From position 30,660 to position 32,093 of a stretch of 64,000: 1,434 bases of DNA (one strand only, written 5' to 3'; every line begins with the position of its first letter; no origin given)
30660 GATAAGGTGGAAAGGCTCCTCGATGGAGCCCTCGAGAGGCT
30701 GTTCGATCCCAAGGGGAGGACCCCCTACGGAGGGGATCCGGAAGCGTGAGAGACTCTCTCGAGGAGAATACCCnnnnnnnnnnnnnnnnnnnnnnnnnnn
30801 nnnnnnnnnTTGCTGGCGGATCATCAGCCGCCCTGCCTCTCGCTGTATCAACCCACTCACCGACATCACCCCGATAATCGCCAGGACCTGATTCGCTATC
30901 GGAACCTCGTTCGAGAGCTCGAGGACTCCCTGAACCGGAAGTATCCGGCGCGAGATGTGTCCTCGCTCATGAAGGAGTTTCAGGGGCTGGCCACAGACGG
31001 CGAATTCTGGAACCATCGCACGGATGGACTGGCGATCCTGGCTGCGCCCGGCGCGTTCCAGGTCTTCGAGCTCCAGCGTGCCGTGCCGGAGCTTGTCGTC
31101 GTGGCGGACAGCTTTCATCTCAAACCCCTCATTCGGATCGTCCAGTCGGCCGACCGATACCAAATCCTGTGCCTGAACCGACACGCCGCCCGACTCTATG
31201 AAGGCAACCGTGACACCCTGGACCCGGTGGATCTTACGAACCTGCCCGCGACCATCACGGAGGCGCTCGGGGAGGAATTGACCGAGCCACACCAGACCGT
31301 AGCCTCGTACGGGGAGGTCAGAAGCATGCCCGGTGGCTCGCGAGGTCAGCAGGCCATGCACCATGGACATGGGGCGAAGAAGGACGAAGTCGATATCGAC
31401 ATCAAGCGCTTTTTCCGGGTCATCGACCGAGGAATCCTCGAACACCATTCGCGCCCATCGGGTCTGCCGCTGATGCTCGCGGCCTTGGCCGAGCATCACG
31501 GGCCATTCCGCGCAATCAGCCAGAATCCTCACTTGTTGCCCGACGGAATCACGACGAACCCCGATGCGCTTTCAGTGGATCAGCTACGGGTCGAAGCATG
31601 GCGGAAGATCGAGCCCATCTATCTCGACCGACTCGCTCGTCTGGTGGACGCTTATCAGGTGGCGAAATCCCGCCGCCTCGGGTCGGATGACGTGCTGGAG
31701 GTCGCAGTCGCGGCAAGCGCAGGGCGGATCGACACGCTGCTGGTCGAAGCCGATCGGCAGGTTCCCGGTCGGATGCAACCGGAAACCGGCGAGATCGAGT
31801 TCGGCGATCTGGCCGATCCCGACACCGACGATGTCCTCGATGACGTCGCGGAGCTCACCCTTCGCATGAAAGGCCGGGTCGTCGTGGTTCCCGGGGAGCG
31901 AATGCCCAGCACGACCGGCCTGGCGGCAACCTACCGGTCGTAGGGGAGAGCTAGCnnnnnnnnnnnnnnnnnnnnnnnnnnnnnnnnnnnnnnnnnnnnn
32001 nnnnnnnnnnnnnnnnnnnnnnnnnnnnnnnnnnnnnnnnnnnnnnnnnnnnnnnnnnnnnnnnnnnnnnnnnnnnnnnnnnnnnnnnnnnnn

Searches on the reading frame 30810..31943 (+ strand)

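Call 85: search_protein_families(library=pfam, proteins=[window:30810-31943:+], max_evalue=0.000001)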
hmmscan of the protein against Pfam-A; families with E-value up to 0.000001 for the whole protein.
window:30810-31943:+ (377 aa): 5 families
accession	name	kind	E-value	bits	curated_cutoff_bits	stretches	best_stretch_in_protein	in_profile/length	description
PF18845.6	baeRF_family3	-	1.1e-44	153.2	31.5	1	116-306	1-168/168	Bacterial archaeo-eukaryotic release factor family 3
PF18848.6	baeRF_family6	-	9.8e-33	114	27.5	1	116-267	2-147/149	Bacterial archaeo-eukaryotic release factor family 6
PF18849.6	baeRF_family7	-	1.2e-23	84.3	27.2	1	117-269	1-144/144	Bacterial archaeo-eukaryotic release factor family 7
PF18851.6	baeRF_family8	-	9.9e-13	48.6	27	1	175-272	42-138/141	Bacterial archaeo-eukaryotic release factor family 8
PF18855.6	baeRF_family11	-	1.6e-12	48.4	27.2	1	119-264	6-130/139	Bacterial archaeo-eukaryotic release factor family 11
